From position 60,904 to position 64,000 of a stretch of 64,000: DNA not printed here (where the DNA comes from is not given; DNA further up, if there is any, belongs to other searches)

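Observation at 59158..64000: Unlisted giant ORF (>1614 aa) running off the window: Ig-repeat lipoprotein with a second repetitive module type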

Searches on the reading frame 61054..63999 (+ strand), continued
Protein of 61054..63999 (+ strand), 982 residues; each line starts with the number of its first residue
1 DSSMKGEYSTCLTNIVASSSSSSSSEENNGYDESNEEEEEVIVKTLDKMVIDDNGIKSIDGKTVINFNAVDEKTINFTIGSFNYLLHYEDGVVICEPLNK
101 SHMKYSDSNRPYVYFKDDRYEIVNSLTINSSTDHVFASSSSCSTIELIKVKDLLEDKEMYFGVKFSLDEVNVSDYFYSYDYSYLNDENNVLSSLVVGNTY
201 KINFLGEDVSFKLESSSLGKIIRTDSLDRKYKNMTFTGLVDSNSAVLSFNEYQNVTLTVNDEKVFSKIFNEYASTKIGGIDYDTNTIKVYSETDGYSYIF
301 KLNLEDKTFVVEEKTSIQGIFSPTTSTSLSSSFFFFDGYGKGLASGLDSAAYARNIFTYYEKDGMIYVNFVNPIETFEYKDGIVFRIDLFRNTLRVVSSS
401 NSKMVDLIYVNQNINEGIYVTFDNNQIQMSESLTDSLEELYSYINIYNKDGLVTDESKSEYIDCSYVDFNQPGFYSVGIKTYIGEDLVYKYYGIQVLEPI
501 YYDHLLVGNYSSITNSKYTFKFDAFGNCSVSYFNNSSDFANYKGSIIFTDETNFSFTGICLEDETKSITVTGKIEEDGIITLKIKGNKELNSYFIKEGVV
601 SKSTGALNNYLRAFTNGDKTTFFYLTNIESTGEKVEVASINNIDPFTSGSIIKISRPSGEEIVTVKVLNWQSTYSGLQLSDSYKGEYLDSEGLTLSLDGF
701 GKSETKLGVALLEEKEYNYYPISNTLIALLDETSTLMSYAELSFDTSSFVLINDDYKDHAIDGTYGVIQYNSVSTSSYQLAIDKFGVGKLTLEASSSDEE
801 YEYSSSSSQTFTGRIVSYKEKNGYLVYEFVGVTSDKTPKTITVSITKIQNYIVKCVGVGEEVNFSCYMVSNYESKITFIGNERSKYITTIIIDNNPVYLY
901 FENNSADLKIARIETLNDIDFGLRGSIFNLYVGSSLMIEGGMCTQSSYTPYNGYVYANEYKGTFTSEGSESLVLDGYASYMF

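Call 48: fold_search(model_id=the predicted structure, library=pdb)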
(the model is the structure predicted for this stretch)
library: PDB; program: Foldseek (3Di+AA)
matches with E <= 10: 714; with E <= 0.001: 8
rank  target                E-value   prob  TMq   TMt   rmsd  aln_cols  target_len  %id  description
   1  7dco_3                2.5e-05  0.41  0.07  0.06  38.6      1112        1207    8  Cryo-EM structure of the activated spliceosome (Bact complex) at an atomic resolution of 2.5 angstrom (released 2021-03-17)
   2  7mq8_LH               6.1e-05  0.75  0.08  0.10  32.7       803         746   10  Cryo-EM structure of the human SSU processome, state pre-A1 (released 2021-09-22)
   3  7kra_A                1.6e-04  0.57  0.08  0.11  40.2       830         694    9  Cryo-EM structure of Saccharomyces cerevisiae ER membrane protein complex bound to Fab-DH4 in lipid nanodiscs (released 2020-12-02)
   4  9qfq_P                3.8e-04  0.30  0.06  0.08  31.5       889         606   10  Cryo-EM structure of the cofilactin barbed end bound by AIP1 (released 2025-10-08)
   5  8avg_A                4.5e-04  0.44  0.07  0.10  33.8       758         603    8  Cryo-EM structure of mouse Elp123 with bound SAM (released 2022-12-07)
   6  8pty_B                5.2e-04  0.33  0.07  0.09  35.2      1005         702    8  Cryo-EM structure of human Elp123 in complex with 5'-deoxyadenosine and methionine (released 2024-04-17)
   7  5ho2                  5.2e-04  0.15  0.06  0.07  31.6      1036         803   11  Crystal structure of AbnA (open conformation), a GH43 extracellular arabinanase from Geobacillus stearothermophilus (released 2017-02-01)
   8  6h16_A                9.7e-04  0.30  0.07  0.09  30.7       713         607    9  Structure of LRP6 P3E3P4E4 in complex with VHH L-P2-D07 (released 2019-01-30)
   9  8t8r_A                1.0e-03  0.30  0.07  0.09  41.5       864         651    8  Sortilin-PGRN peptide complex (released 2024-06-26)
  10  3s2k_A                1.2e-03  0.30  0.07  0.09  30.6       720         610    8  Structural basis of Wnt signaling inhibition by Dickkopf binding to LRP5/6. (released 2011-11-02)
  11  8dvm_A                1.6e-03  0.25  0.06  0.09  30.3       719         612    9  Crystal structure of LRP6 E3E4 in complex with disulfide constrained peptide E3.6 (released 2023-03-29)
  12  4yw1_A                1.7e-03  0.15  0.06  0.07  35.8       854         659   10  Crystal Structure of Streptococcus pneumoniae NanC, complex with Neu5Ac and Neu5Ac2en following soaking with 3'SL (released 2015-09-23)
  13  6wb9_1                1.9e-03  0.33  0.08  0.10  37.4       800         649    8  Structure of the S. cerevisiae ER membrane complex (released 2020-06-03)
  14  5gje_B                2.1e-03  0.35  0.08  0.11  31.8       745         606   10  Three-dimensional reconstruction of human LRP6 ectodomain complexed with Dkk1 (released 2017-01-18)
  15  3s2k_B                2.1e-03  0.35  0.08  0.11  31.8       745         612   10  Structural basis of Wnt signaling inhibition by Dickkopf binding to LRP5/6. (released 2011-11-02)
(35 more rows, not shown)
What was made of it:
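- On DUF5640 (PF18692) / Lipocalin_4 (PF13648): Whole-chain Foldseek was uninformative (call 48).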

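Call 53: fold_search(model_id=the predicted structure, library=viral)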
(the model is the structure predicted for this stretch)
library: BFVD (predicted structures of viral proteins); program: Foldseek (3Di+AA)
matches with E <= 10: 453; with E <= 0.001: 5
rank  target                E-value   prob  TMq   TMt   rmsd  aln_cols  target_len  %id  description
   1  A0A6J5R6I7            2.6e-06  0.96  0.10  0.11  37.6       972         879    8  Lactonase, 7-bladed beta propeller [uncultured Caudovirales phage]
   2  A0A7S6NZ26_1          3.7e-06  0.72  0.08  0.07  38.7      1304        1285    9  (no name in the UniProt tables at hand)
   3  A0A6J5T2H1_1          2.7e-05  0.80  0.11  0.11  32.1      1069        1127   10  Uncharacterized protein [uncultured Caudovirales phage]
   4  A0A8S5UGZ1            7.3e-05  0.41  0.07  0.07  45.2      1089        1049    8  Uncharacterized protein [Myoviridae sp. ctshb19]
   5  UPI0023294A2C         2.0e-04  0.33  0.08  0.08  32.2      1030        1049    7  (no name look-up for this kind of identifier)
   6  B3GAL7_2              1.1e-03  0.28  0.08  0.08  37.4      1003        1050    9  AMDV3_1 [uncultured virus]
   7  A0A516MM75            1.2e-03  0.28  0.10  0.11  40.7      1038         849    8  (no name in the UniProt tables at hand)
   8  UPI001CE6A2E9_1       1.4e-03  0.23  0.10  0.09  40.7      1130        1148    7  (no name look-up for this kind of identifier)
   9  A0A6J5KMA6            1.6e-03  0.23  0.07  0.09  41.9       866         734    9  Uncharacterized protein [uncultured Caudovirales phage]
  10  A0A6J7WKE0            1.7e-03  0.30  0.10  0.11  35.9       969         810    9  Uncharacterized protein [uncultured Caudovirales phage]
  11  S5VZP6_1              2.0e-03  0.12  0.06  0.07  52.7       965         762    9  Putative long tail fiber [Pseudomonas phage PaBG]
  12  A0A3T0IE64            2.2e-03  0.15  0.06  0.08  41.9       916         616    8  (no name in the UniProt tables at hand)
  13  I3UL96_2              2.4e-03  0.09  0.07  0.05  38.2      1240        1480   11  (no name in the UniProt tables at hand)
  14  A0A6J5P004            2.6e-03  0.20  0.08  0.09  35.8      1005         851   10  Uncharacterized protein [uncultured Caudovirales phage]
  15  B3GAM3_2              2.8e-03  0.21  0.07  0.08  35.5       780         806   10  AMDV4_2 [uncultured virus]
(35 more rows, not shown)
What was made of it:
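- Foldseek's viral library returned tail-fibre-type names among its weak hits (call 53). Those hits have TM <= 0.18 (call 53).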

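Call 54: search_solved_structures(query=A3, max_evalue=1)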
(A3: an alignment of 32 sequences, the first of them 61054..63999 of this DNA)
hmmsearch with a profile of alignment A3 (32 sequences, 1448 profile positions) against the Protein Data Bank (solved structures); distinct sequences matched with E-value up to 1: 0.

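Call 55: search_protein_families(library=pfam, alignment_id=A3, max_evalue=0.01)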
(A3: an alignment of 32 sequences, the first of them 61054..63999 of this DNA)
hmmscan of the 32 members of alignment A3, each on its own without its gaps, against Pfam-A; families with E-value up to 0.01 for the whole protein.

A. member 1, window:61054-63999:+ (982 aa): 0 families

B. families by the number of members that match (of 32 scanned): 7 families
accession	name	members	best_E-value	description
PF07523.18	Big_3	29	4.3e-18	Bacterial Ig-like domain (group 3)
PF16403.11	Bact_surface_Ig-like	2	6.5e-05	Bacterial surface protein, Ig-like domain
PF18692.7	DUF5640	2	0.0017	Family of unknown function (DUF5640)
PF23722.1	Beta-sand_DEX1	1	0.001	DEX1 beta-sandwich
PF00801.26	PKD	1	0.0032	PKD domain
PF22091.2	DUF6941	1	0.0042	Family of unknown function (DUF6941)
PF06849.18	DUF1246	1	0.0084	Protein of unknown function (DUF1246)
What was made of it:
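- On Big_3 (PF07523) domain proteins: 29 of 32 relatives also match (call 55).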

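Call 65: find_encoding_contigs(protein=P0021, flank=10000, max_places=3)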
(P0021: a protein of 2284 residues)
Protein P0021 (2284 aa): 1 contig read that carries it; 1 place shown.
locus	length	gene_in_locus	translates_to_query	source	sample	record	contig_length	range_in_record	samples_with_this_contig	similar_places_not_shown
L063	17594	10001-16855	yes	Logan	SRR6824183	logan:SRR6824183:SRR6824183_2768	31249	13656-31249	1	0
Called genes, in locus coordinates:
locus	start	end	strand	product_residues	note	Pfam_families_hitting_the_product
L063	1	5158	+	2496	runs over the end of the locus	PF00082:Peptidase_S8, PF02225:PA, PF06280:fn3_5 (weak), PF21461:HL_N-beta (faint), PF26182:Ig_NUP210_5th (faint), PF02368:Big_2 (weak), PF13306:LRR_5, PF13306:LRR_5, +2 more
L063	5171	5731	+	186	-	-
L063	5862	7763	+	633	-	-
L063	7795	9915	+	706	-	-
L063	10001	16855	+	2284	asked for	PF07523:Big_3 (weak)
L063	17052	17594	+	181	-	?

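Call 72: list_cluster_members(proteins=[P0021, P0052, P0059, P0001, P0004, P0005, P0008, P0016, P0018, P0044])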
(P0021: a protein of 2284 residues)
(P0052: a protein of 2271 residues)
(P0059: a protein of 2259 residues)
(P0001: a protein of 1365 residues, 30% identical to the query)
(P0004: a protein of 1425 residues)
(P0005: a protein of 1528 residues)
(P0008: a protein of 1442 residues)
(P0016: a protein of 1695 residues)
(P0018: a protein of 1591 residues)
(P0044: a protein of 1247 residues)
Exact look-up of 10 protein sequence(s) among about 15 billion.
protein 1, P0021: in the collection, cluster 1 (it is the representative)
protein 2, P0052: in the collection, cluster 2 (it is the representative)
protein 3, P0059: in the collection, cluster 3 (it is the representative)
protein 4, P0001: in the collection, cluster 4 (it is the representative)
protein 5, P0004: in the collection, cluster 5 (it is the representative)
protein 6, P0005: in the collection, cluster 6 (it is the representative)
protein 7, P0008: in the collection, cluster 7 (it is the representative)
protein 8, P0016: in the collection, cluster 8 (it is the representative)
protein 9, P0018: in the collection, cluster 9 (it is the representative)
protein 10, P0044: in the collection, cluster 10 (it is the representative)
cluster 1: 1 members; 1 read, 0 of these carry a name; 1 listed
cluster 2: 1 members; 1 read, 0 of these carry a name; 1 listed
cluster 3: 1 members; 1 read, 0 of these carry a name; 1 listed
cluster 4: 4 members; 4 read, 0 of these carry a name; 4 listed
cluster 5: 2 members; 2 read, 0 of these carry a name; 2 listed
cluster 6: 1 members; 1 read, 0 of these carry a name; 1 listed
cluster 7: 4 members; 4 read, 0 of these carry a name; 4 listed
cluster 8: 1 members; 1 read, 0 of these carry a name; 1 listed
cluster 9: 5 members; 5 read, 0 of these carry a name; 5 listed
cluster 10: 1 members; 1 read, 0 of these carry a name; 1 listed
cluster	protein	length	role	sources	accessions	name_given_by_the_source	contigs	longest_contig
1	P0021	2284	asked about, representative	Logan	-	-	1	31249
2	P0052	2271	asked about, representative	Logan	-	-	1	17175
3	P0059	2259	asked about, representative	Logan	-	-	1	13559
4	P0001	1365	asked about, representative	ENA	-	-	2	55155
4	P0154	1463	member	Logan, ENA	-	-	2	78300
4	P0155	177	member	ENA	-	-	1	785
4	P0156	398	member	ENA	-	-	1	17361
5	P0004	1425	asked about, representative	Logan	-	-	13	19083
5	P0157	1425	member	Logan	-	-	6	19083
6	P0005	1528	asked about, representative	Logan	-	-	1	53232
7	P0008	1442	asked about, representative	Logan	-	-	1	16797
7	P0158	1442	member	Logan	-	-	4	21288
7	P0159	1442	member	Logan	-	-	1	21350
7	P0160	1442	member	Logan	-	-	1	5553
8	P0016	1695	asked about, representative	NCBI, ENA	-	-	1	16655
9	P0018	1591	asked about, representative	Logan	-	-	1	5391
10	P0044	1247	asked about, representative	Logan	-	-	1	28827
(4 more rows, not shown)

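Call 77: search_protein_families(library=pfam, proteins=[P0146, P0147, P0150, P0151, P0153, P0125], max_evalue=0.01)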
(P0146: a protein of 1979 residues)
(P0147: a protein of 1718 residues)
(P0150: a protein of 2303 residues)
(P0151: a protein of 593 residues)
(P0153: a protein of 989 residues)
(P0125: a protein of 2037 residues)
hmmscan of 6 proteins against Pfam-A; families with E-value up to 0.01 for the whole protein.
P0146 (1979 aa): 1 family
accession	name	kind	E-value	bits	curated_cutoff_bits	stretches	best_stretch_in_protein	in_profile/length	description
PF09479.16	Flg_new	-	8.5e-12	45.5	27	0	796-825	34-65/65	Listeria-Bacteroides repeat domain (List_Bact_rpt)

P0147 (1718 aa): 1 family
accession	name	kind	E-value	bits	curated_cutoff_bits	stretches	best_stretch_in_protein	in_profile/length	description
PF09479.16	Flg_new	-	4.4e-34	116.8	27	5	930-990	5-65/65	Listeria-Bacteroides repeat domain (List_Bact_rpt)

P0150 (2303 aa): 2 families
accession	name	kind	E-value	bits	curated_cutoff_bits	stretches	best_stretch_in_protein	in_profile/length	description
PF09479.16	Flg_new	-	3.2e-49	165.3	27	6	1050-1094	22-65/65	Listeria-Bacteroides repeat domain (List_Bact_rpt)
PF18998.6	Flg_new_2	-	1.7e-06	28.3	23.6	0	1775-1808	34-71/73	Divergent InlB B-repeat domain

P0151 (593 aa): 1 family
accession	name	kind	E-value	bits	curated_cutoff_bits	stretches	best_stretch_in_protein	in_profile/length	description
PF18998.6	Flg_new_2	-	3.6e-06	27.3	23.6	1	83-133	17-66/73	Divergent InlB B-repeat domain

P0153 (989 aa): 1 family
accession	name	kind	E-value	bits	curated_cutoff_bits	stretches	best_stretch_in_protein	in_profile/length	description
PF09479.16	Flg_new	-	1.1e-28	99.5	27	3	344-410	3-65/65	Listeria-Bacteroides repeat domain (List_Bact_rpt)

P0125 (2037 aa): 1 family
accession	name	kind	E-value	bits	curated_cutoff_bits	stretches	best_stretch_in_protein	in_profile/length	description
PF18981.6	InlK_D3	-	1.3e-08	35.3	25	0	254-287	41-74/75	Internalin K domain (D3/D4)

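Call 79: search_protein_families(library=pfam, proteins=[L060:1866-8039:+, L056:7701-13586:+, L015:12425-17641:+, L001:14412-21017:+, L003:14317-19521:+], max_evalue=0.1)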
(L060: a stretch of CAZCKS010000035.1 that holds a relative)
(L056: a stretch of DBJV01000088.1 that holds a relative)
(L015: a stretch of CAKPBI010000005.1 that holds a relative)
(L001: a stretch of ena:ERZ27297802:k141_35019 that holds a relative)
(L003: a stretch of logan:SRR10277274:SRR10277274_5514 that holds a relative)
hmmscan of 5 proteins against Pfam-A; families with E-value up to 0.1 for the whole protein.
L060:1866-8039:+ (2058 aa): 1 family
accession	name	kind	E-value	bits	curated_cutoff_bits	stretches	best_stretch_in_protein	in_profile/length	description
PF09479.16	Flg_new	-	8.2e-21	74.3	27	5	1064-1126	3-65/65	Listeria-Bacteroides repeat domain (List_Bact_rpt)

L056:7701-13586:+ (1962 aa): 1 family
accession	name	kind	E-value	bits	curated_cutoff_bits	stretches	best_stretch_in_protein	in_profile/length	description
PF09479.16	Flg_new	-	1.6e-12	47.8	27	2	1125-1190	4-65/65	Listeria-Bacteroides repeat domain (List_Bact_rpt)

L015:12425-17641:+ (1739 aa): 4 families
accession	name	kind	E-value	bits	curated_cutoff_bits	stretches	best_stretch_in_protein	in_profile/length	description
PF09479.16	Flg_new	-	3.3e-47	158.9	27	6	1425-1486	2-65/65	Listeria-Bacteroides repeat domain (List_Bact_rpt)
PF23599.1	CILP_C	-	0.01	15.7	27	0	170-228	131-187/200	Cartilage intermediate layer protein 1-like, C-terminal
PF02207.25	zf-UBR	-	0.017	15.6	25.2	0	212-224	48-60/69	Putative zinc finger in N-recognin (UBR box)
PF13360.13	PQQ_2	-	0.031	14.4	27.6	1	230-324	12-108/233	Outer membrane protein assembly factor BamB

L001:14412-21017:+ (2202 aa): 3 families
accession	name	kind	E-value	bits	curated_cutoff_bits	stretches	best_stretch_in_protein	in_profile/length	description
PF09479.16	Flg_new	-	5.9e-43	145.3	27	5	1721-1783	1-65/65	Listeria-Bacteroides repeat domain (List_Bact_rpt)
PF18998.6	Flg_new_2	-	0.011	16.1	23.6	1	1675-1718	21-70/73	Divergent InlB B-repeat domain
PF12293.13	T4BSS_DotH_IcmK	-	0.05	13.1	25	0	1092-1164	19-94/238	Putative outer membrane core complex of type IVb secretion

L003:14317-19521:+ (1735 aa): 3 families
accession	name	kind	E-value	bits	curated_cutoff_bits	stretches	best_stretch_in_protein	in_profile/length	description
PF09479.16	Flg_new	-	5.1e-40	135.9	27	6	1425-1487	2-65/65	Listeria-Bacteroides repeat domain (List_Bact_rpt)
PF23599.1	CILP_C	-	4.8e-06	26.5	27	0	163-217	131-183/200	Cartilage intermediate layer protein 1-like, C-terminal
PF03440.20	APT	-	0.051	14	25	0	739-782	41-83/87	Aerolysin/Pertussis toxin (APT) domain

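Call 90: search_dna_similar(query=window:61054-63999:+, collection=phages, mode=protein, max_evalue=0.001, max_rows=10)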
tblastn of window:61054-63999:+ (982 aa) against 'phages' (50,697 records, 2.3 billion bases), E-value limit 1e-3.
No match.

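Call 91: search_dna_similar(query=window:61054-63999:+, collection=plasmids, mode=protein, max_evalue=0.001, max_rows=10)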
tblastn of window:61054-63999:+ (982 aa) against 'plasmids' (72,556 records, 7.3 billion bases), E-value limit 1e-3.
No match.
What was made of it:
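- tblastn found no match in the phage or plasmid collections (calls 90, 91). tblastn found nothing in 50,697 phage or 72,556 plasmid records (calls 90, 91).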
